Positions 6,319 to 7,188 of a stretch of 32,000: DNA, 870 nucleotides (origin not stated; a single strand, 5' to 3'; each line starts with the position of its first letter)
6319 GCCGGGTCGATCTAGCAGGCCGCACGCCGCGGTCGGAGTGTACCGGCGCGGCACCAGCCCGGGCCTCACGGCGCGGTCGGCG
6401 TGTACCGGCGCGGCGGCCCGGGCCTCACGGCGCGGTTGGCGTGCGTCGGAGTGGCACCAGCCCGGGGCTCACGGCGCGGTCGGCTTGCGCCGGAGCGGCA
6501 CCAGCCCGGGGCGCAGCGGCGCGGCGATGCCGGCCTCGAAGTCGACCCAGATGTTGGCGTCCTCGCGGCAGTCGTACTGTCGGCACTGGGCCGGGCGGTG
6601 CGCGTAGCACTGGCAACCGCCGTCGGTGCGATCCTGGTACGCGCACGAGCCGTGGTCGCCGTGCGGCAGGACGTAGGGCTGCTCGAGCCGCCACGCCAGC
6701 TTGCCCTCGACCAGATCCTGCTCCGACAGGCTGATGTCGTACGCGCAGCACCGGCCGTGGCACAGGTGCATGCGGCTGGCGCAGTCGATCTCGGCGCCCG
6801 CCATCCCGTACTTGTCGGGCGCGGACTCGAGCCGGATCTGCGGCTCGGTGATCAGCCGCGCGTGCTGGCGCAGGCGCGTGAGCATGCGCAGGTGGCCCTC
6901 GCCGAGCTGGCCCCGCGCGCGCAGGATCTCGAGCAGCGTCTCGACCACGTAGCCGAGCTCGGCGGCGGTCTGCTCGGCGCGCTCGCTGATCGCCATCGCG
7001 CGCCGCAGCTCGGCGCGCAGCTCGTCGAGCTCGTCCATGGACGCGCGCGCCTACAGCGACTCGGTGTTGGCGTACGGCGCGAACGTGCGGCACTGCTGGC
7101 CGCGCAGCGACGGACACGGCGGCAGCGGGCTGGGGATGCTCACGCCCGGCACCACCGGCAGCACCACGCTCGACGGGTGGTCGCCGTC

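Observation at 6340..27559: Five unrelated genes each carry tandem copies of their own 3' end (stop codon included) immediately downstream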

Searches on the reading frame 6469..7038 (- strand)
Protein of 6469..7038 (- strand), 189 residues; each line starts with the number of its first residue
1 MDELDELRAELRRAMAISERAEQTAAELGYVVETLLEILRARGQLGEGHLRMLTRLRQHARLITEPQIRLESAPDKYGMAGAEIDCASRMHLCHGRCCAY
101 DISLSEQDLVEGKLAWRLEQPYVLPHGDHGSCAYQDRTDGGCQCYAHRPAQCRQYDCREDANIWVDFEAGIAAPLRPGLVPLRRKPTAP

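Call 10: search_protein_families(library=pfam, proteins=[window:6469-7038:-], max_evalue=0.01)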
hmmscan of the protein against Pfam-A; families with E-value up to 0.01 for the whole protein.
window:6469-7038:- (189 aa): 1 family
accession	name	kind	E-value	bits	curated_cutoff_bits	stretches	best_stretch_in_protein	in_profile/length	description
PF03692.20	CxxCxxCC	-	3.1e-06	28.2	23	1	93-159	5-74/85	Putative zinc- or iron-chelating domain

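Call 67: find_homologous_proteins(query=window:6469-7038:-)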
Query window:6469-7038:- (189 aa): 33 proteins with E <= 0.001 among 176 candidates.
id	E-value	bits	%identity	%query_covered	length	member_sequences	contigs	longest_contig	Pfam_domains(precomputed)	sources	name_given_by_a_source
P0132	3.7e-124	430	100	100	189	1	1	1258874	PF03692.21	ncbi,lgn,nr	ncbi:MAG: YkgJ family cysteine cluster protein [Myxococcales bacterium]|nr:YkgJ family cysteine clus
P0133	2.9e-100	352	80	100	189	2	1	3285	PF03692.21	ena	-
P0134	1.1e-85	304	70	95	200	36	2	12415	PF03692.21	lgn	-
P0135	3.9e-84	299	69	98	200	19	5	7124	PF03692.21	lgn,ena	-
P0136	1.5e-82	294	69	99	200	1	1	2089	PF03692.21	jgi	-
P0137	1.9e-81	290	68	98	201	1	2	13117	PF03692.21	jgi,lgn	jgi:Fe-S-cluster containining protein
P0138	6.4e-81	289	68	96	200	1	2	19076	PF03692.21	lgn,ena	-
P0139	1.3e-79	284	65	97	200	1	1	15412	PF03692.21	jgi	jgi:Fe-S-cluster containining protein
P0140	1.3e-79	284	67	97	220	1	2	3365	PF03692.21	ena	-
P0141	1.5e-79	284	63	98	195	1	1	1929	PF03692.21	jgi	jgi:Putative zinc- or iron-chelating domain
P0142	1.2e-78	281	65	97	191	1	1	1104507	PF03692.21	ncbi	ncbi:MAG: YkgJ family cysteine cluster protein [Kofleriaceae bacterium]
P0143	7.3e-78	279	66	98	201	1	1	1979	PF03692.21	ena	-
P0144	1.7e-74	268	64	98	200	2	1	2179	PF03692.21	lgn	-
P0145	6.4e-74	266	64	98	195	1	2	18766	PF03692.21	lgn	-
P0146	1.3e-71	258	62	99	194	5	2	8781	PF03692.21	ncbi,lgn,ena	-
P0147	4.4e-71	257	65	91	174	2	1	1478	PF03692.21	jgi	jgi:hypothetical protein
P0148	4.9e-71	256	62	97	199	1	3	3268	PF03692.21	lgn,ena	-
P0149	5.7e-70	253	60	98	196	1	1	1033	PF03692.21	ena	-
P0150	2.0e-64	235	59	96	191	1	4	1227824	PF03692.21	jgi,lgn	jgi:Fe-S-cluster containining protein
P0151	3.1e-64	234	70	72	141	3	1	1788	PF03692.21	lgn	-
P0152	6.6e-61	223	54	97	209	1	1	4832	PF03692.21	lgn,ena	-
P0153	7.2e-58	213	51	97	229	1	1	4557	PF03692.21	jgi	jgi:Fe-S-cluster containining protein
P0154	6.1e-56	207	48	97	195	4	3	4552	PF03692.21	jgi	jgi:hypothetical protein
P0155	8.7e-55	203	49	96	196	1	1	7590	PF03692.21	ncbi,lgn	ncbi:MAG: YkgJ family cysteine cluster protein [Kofleriaceae bacterium]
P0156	9.7e-55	203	49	96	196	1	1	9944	PF03692.21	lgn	-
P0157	8.8e-39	151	44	83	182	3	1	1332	PF03692.21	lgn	-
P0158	6.6e-34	135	47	71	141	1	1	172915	PF03692.21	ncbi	ncbi:MAG: YkgJ family cysteine cluster protein [Kofleriaceae bacterium]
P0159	6.3e-33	132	48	75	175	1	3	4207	PF03692.21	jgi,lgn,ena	-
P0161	8.6e-28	115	42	91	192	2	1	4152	PF03692.21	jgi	jgi:hypothetical protein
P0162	1.2e-24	105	40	91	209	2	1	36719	PF03692.21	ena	-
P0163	1.4e-23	102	39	91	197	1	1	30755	PF03692.21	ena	-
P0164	1.8e-22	98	38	91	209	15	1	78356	PF03692.21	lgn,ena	-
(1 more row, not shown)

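Call 70: find_encoding_contigs(protein=P0133, flank=5000, max_places=3)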
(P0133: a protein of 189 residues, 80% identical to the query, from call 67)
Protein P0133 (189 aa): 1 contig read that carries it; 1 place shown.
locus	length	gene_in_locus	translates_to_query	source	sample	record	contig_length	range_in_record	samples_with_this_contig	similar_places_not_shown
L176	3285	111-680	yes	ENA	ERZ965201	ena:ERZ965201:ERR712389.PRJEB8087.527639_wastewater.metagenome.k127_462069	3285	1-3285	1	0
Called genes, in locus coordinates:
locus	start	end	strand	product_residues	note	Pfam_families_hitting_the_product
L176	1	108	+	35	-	?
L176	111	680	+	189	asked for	PF03692:CxxCxxCC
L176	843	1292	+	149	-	PF10807:DUF2541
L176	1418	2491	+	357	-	-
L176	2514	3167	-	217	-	-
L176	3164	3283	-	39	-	?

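Call 83: find_encoding_contigs(protein=P0132, flank=10000, max_places=6)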
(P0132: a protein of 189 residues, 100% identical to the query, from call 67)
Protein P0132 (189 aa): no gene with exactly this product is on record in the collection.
